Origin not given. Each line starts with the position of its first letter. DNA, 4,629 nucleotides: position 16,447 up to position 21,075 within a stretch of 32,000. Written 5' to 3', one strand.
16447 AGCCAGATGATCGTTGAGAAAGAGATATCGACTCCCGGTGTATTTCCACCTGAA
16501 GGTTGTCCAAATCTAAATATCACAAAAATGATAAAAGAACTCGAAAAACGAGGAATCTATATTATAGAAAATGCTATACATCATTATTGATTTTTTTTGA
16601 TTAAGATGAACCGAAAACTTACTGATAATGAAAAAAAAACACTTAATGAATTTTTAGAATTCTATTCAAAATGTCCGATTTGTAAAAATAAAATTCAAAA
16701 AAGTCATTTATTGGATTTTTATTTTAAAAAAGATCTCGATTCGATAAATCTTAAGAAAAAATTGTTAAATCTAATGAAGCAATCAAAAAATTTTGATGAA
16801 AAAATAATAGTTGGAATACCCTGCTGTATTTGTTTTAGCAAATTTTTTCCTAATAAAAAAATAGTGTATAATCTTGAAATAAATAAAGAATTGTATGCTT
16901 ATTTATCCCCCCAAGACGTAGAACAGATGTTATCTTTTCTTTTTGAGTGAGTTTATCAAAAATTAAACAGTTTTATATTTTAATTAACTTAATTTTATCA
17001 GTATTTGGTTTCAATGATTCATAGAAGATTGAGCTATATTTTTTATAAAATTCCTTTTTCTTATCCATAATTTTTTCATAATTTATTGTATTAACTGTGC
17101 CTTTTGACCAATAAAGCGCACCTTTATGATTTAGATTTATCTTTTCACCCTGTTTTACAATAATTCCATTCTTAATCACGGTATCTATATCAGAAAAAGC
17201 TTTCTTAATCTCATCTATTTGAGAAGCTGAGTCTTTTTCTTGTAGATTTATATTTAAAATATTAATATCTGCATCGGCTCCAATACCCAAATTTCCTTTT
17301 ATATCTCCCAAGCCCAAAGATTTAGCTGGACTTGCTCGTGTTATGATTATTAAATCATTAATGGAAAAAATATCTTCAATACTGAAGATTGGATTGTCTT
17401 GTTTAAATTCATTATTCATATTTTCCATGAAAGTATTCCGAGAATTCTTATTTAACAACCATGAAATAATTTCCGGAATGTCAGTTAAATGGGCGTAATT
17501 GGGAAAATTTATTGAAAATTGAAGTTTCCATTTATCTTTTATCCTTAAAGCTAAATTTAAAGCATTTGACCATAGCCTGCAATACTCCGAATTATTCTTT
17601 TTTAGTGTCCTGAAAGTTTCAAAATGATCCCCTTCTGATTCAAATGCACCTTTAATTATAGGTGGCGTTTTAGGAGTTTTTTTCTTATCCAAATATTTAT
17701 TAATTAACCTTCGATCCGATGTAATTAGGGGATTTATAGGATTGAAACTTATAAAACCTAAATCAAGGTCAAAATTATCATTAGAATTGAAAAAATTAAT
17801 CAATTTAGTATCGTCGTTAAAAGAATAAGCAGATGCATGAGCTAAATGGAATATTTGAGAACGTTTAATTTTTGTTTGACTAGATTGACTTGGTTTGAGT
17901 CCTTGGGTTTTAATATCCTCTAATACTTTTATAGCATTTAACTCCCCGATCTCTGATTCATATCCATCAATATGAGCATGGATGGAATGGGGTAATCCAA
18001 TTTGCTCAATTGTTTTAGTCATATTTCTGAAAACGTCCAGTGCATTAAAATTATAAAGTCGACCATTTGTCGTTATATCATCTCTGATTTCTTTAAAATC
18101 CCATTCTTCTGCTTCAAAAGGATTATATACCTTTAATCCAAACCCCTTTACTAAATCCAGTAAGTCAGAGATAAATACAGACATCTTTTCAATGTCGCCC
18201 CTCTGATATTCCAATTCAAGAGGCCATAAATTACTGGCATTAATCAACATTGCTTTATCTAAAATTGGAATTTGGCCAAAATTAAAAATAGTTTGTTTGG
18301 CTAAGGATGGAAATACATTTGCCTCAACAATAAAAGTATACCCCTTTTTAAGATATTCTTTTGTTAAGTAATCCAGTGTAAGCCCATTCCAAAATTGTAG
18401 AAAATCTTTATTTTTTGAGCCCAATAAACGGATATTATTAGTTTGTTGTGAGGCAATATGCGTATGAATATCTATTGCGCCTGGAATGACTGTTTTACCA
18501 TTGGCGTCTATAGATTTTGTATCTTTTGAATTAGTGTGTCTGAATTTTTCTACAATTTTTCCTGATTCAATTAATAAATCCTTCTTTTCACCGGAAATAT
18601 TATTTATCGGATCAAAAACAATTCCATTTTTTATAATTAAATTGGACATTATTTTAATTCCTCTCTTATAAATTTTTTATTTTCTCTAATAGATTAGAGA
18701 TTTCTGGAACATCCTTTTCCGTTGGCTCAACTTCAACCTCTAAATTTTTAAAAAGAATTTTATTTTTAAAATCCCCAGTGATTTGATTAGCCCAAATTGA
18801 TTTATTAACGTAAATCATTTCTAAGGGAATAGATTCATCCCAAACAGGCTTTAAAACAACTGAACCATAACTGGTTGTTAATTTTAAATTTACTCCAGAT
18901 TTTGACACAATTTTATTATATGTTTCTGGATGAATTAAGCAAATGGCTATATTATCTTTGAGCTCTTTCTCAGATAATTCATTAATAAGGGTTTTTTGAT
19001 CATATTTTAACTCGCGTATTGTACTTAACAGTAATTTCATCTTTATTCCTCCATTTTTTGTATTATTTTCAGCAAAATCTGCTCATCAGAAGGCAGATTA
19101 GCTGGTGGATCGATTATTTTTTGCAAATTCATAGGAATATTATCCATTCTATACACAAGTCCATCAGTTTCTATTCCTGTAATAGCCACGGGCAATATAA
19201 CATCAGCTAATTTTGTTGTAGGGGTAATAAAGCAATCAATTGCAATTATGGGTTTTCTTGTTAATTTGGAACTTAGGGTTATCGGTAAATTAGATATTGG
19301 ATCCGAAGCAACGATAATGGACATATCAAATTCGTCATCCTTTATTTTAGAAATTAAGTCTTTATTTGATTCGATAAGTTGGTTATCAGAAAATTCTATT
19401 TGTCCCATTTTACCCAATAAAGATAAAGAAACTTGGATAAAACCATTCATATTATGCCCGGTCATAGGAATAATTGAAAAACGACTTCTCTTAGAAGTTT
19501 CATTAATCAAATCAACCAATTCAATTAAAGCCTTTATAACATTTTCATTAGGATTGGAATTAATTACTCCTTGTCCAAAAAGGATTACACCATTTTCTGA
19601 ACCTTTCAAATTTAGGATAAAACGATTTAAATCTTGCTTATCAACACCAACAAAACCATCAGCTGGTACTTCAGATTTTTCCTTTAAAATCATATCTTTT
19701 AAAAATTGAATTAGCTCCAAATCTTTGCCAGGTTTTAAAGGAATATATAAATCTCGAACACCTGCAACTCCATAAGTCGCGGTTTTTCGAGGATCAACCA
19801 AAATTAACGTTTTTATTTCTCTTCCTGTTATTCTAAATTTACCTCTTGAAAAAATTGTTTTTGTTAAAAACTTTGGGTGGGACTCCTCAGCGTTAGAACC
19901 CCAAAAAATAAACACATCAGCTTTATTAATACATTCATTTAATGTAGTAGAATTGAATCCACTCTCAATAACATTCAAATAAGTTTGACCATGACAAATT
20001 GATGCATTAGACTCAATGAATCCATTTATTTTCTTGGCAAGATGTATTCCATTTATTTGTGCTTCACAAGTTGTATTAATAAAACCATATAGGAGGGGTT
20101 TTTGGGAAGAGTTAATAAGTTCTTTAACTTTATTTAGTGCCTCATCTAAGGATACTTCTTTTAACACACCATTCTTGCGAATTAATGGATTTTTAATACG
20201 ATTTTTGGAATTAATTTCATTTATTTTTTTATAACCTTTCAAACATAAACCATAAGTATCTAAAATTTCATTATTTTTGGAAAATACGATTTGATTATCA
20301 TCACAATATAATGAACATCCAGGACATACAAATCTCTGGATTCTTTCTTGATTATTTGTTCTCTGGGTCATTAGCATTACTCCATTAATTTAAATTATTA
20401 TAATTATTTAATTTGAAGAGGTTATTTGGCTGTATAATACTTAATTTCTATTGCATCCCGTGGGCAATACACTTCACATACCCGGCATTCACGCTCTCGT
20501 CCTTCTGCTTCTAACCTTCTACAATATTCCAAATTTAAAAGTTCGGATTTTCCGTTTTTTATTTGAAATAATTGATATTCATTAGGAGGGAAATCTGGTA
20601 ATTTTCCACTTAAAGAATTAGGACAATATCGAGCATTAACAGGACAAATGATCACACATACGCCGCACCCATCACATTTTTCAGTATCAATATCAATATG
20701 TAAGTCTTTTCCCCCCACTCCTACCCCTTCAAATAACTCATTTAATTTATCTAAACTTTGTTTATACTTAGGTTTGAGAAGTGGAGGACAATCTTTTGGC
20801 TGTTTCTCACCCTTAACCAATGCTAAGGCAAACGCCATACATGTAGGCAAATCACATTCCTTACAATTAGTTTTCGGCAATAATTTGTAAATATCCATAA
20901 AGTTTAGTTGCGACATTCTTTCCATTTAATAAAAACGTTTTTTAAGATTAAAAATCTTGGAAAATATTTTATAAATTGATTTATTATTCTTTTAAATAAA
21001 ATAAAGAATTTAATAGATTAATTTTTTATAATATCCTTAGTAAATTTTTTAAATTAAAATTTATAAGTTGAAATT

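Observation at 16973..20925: Second, intact but systematically remodelled Fwd operon (fwdG'-B'-D'-A'): candidate undescribed enzyme complex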

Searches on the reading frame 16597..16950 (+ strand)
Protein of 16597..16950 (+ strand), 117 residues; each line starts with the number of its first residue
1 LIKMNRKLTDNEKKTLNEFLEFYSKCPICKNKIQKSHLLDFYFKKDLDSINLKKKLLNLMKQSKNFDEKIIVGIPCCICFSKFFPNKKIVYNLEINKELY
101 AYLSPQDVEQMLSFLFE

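Call 3: search_protein_families(library=pfam, proteins=[window:16597-16950:+])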
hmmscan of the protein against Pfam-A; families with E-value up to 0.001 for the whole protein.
window:16597-16950:+ (117 aa): 0 families

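Call 4: search_protein_families(library=ncbifam, proteins=[window:16597-16950:+])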
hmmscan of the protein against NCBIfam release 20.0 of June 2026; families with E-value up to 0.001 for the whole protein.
window:16597-16950:+ (117 aa): 0 families

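Call 67: search_protein_families(library=pfam, proteins=[window:16597-16950:+], max_evalue=0.01)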
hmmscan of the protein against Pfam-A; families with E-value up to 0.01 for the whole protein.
window:16597-16950:+ (117 aa): 1 family
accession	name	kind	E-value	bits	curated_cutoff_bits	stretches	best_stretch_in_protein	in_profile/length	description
PF11793.14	FANCL_C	-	0.0091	16.7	27.3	0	18-35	49-66/69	FANCL C-terminal domain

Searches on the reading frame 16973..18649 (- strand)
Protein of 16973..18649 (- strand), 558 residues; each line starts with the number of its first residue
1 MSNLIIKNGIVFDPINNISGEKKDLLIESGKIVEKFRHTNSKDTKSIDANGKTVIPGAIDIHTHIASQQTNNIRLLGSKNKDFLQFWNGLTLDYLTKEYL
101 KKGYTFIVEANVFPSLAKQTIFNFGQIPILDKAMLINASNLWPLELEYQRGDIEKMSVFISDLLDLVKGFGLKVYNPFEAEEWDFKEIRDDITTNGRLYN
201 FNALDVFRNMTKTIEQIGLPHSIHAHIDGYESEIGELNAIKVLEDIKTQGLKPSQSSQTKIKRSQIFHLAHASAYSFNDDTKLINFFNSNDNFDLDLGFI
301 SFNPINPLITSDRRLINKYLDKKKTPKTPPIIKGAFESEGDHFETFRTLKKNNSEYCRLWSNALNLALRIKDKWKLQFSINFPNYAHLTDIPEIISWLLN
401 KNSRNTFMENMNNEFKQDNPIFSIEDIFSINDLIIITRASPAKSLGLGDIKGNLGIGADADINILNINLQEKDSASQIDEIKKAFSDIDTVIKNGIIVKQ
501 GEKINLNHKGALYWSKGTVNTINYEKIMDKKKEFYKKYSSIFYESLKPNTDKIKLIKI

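Call 3: search_protein_families(library=pfam, proteins=[window:16973-18649:-])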
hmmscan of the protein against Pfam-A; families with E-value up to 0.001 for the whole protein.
window:16973-18649:- (558 aa): 2 families
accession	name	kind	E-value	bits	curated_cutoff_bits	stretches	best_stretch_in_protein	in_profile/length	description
PF07969.17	Amidohydro_3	-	1.6e-16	61.3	29.7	2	392-498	384-471/472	Amidohydrolase family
PF01979.26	Amidohydro_1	-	2e-08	34.3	25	1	428-496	281-343/345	Amidohydrolase family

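Call 4: search_protein_families(library=ncbifam, proteins=[window:16973-18649:-])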
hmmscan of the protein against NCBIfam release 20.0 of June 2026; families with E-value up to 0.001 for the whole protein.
window:16973-18649:- (558 aa): 47 families (the best 25 are shown)
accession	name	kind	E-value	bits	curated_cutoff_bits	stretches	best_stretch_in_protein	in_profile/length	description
TIGR03121.1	one_C_dehyd_A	equivalog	2.8e-86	289.9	392.75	1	4-546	2-545/556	formylmethanofuran dehydrogenase subunit A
NF042911.1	FMH_DH_FwdA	exception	5.6e-82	276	950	1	4-544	2-549/569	tungsten-dependent formylmethanofuran dehydrogenase subunit FwdA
NF006689.0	PRK09237.1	equivalog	1.7e-15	56.5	371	1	3-71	4-72/383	amidohydrolase/deacetylase family metallohydrolase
TIGR02033.1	D-hydantoinase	equivalog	1.2e-13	50.9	393.25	1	5-70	2-65/454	dihydropyrimidinase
NF009060.0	PRK12394.1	equivalog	2.5e-13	49.5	442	1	3-91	4-86/381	metallo-dependent hydrolase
NF006056.0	PRK08204.1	subfamily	1e-11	44.3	391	1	2-65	3-67/449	hypothetical protein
NF009941.0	PRK13404.1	subfamily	1e-11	44.2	647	1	4-73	6-71/478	dihydropyrimidinase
NF004839.0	PRK06189.1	equivalog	1.1e-11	44.1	631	1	3-66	4-64/451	allantoinase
NF006839.0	PRK09357.1-4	equivalog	9.7e-11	40.9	576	1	4-65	2-62/422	dihydroorotase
NF006844.0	PRK09357.2-5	equivalog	9.7e-10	38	701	1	1-66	1-65/422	dihydroorotase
NF006560.0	PRK09061.1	subfamily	1.2e-09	37.1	340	1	2-72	26-94/517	amidohydrolase family protein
TIGR03178.1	allantoinase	equivalog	3.2e-09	36.1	357.85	1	4-66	2-61/441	allantoinase AllB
TIGR01224.1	hutI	equivalog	5.2e-09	35.4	298.15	1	22-66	3-50/377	imidazolonepropionase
NF006845.0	PRK09357.2-6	equivalog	5.8e-09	35.1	728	1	4-67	3-66/428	dihydroorotase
NF002668.0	PRK02382.1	equivalog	9.8e-09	34.4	452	1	1-66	3-58/436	dihydroorotase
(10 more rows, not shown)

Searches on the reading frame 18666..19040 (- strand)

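Call 3: search_protein_families(library=pfam, proteins=[window:18666-19040:-])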
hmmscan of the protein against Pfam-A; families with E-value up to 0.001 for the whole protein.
window:18666-19040:- (124 aa): 1 family
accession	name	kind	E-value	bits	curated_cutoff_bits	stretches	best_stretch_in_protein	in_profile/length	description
PF01568.27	Molydop_binding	-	7.4e-07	29.6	26.8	1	3-88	1-93/110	Molydopterin dinucleotide binding domain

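Call 4: search_protein_families(library=ncbifam, proteins=[window:18666-19040:-])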
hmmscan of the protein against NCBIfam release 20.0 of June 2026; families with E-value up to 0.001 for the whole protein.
window:18666-19040:- (124 aa): 1 family
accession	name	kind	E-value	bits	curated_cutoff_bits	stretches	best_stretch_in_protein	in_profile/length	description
NF042908.1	FMD_DH_FwdD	exception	8.2e-12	45.3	175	1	26-120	25-124/129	tungsten-dependent formylmethanofuran dehydrogenase subunit FwdD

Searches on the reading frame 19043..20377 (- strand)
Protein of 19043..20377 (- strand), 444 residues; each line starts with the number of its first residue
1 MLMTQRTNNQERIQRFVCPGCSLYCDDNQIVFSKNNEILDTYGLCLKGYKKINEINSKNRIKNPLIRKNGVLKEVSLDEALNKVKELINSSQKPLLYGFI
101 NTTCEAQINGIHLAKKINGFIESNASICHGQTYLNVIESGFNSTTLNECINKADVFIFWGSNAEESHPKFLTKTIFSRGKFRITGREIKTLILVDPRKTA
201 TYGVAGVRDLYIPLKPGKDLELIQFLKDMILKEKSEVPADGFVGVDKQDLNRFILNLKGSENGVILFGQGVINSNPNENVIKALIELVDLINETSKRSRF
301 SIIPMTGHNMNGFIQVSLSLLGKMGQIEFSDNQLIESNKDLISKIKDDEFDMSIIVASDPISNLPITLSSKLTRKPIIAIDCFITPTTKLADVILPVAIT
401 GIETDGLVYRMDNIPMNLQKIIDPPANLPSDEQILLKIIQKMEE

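Call 3: search_protein_families(library=pfam, proteins=[window:19043-20377:-])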
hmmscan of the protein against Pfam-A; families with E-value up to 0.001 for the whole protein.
window:19043-20377:- (444 aa): 1 family
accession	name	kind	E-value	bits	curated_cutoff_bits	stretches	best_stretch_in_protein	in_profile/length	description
PF00384.28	Molybdopterin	-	9.6e-29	100.9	24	1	60-439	1-351/353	Molybdopterin oxidoreductase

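Call 4: search_protein_families(library=ncbifam, proteins=[window:19043-20377:-])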
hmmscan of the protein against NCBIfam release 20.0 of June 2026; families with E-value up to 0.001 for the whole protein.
window:19043-20377:- (444 aa): 17 families
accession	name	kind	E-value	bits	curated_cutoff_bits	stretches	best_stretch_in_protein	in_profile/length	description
TIGR03129.1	one_C_dehyd_B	equivalog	3.1e-109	365.3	327.8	1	16-442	2-421/421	formylmethanofuran dehydrogenase subunit B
TIGR01591.1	Fdh-alpha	equivalog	1.2e-31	109.5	666.25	2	18-234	7-227/672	formate dehydrogenase subunit alpha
NF047855.1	AssmNtatRedNasC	equivalog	1.9e-22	79.3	1100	2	5-234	12-252/708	assimilatory nitrate reductase catalytic subunit NasC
TIGR01973.1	NuoG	equivalog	7.9e-20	71.2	470.05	1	34-436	243-604/606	NADH-quinone oxidoreductase subunit NuoG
NF041323.1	Nitr_red_NasA_Halo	equivalog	2.6e-18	65.9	1000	2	45-232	37-223/673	assimilatory nitrate reductase NasA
TIGR02166.1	dmsA_ynfE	subfamily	5.6e-11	41.2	777.7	1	43-234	82-288/794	DMSO/selenate family reductase complex A subunit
TIGR01553.1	formate-DH-alph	equivalog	8.1e-11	40.4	814.2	1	43-233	89-292/1009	formate dehydrogenase-N subunit alpha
NF041513.1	formate_DH_Act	exception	2.8e-10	38.6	1400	1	121-234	179-284/1067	formate dehydrogenase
TIGR01706.1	NAPA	equivalog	2.5e-08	32.7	930.55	1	14-234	47-280/830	periplasmic nitrate reductase subunit alpha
NF010055.0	PRK13532.1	equivalog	4e-08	31.9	904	1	14-235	47-281/830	nitrate reductase catalytic subunit NapA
TIGR00509.1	bisC_fam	subfamily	1.9e-07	29.7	1017.55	0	137-236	152-250/772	molybdopterin guanine dinucleotide-containing S/N-oxide reductase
TIGR01701.1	Fdhalpha-like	subfamily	3e-07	29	582.15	1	53-174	92-220/744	FdhF/YdeP family oxidoreductase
NF041885.1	selenate_YnfE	exception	3.6e-05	21.8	1675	0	150-234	216-295/805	selenate/tellurate reductase subunit YnfE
NF011566.1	PRK14990.1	exception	7.7e-05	20.9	1600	0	134-233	213-307/814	dimethylsulfoxide reductase subunit A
NF041783.2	mnquin_red_QrcB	equivalog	8.5e-05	20.9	440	0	39-245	86-292/695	menaquinone reductase molybdopterin-binding-like subunit QrcB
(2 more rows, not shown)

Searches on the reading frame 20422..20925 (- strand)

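Call 3: search_protein_families(library=pfam, proteins=[window:20422-20925:-])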
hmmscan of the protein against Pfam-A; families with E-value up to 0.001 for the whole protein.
window:20422-20925:- (167 aa): 8 families
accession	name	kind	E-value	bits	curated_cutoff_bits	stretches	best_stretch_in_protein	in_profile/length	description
PF04060.18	FeS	-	1.1e-14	54.3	23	1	16-48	1-33/33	Putative Fe-S cluster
PF00037.32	Fer4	-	2e-08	34.1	21.1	1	78-99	2-23/24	4Fe-4S binding domain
PF12838.12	Fer4_7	-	1.7e-07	32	27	1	20-98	4-52/52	4Fe-4S dicluster domain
PF12837.12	Fer4_6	-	2.5e-06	27.6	25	1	77-98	2-23/24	4Fe-4S binding domain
PF14697.11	Fer4_21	-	1.5e-05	25.5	35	1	73-97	30-55/59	4Fe-4S dicluster domain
PF12797.12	Fer4_2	-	4.4e-05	23.6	24.5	1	76-96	2-22/22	4Fe-4S binding domain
PF13187.11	Fer4_9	-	0.00033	21.1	27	0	20-97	4-50/52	4Fe-4S dicluster domain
PF12800.12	Fer4_4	-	0.00059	20.4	24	1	81-96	1-16/17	4Fe-4S binding domain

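Call 4: search_protein_families(library=ncbifam, proteins=[window:20422-20925:-])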
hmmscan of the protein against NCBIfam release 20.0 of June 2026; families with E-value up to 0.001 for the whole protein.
window:20422-20925:- (167 aa): 23 families
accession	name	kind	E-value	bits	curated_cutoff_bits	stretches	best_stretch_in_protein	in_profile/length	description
NF003195.0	PRK04165.1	equivalog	4.2e-18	65.5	306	1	7-62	3-58/450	acetyl-CoA decarbonylase/synthase complex subunit gamma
TIGR01944.1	rnfB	subfamily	4.3e-10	39.5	68.7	1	12-98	40-129/190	RnfABCDGE type electron transport complex subunit B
NF041836.1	rnfB_Methano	equivalog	6.1e-09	35.7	445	0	74-97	237-260/265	Rnf electron transport complex subunit RnfB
NF005505.0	PRK07118.1-4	equivalog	1.4e-08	34.6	378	0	75-98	238-261/265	Fe-S cluster domain-containing protein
NF006446.0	PRK08764.1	equivalog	1.1e-07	31.9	220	1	12-48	12-48/139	Rnf electron transport complex subunit RnfB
NF005415.0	PRK06991.1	equivalog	1.4e-07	31.4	281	1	12-98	11-101/284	electron transport complex subunit RsxB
NF005504.0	PRK07118.1-3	equivalog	1.2e-06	28.1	437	0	12-42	40-70/293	Fe-S cluster domain-containing protein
NF003475.0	PRK05113.1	equivalog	1.3e-06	28.4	203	1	12-98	40-129/190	electron transport complex subunit RsxB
NF005503.0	PRK07118.1-2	equivalog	3.5e-06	26.5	252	0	77-97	162-182/292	RnfABCDGE type electron transport complex subunit B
NF042987.1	OGOR_delta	exception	8.9e-06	25.8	125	1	73-109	22-58/89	2-oxoglutarate ferredoxin oxidoreductase subunit delta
NF005506.0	PRK07118.1-5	equivalog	1.1e-05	25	388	0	12-48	42-78/279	Fe-S cluster domain-containing protein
NF007204.0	PRK09625.1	equivalog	1.9e-05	24.7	125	1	78-99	85-106/133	pyruvate flavodoxin oxidoreductase subunit delta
NF042909.1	FMH_DH_FwdF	exception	5.1e-05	22.5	375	0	78-99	253-274/336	tungsten-dependent formylmethanofuran dehydrogenase subunit FwdF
NF045763.1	PhenlGlyoxDHPadF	equivalog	0.00015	21.9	150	0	75-98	53-76/78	NADH-dependent phenylglyoxylate dehydrogenase subunit delta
NF043039.1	HgcAB_like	equivalog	0.00017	21.3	285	1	53-97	278-315/350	HgcAB-like fusion protein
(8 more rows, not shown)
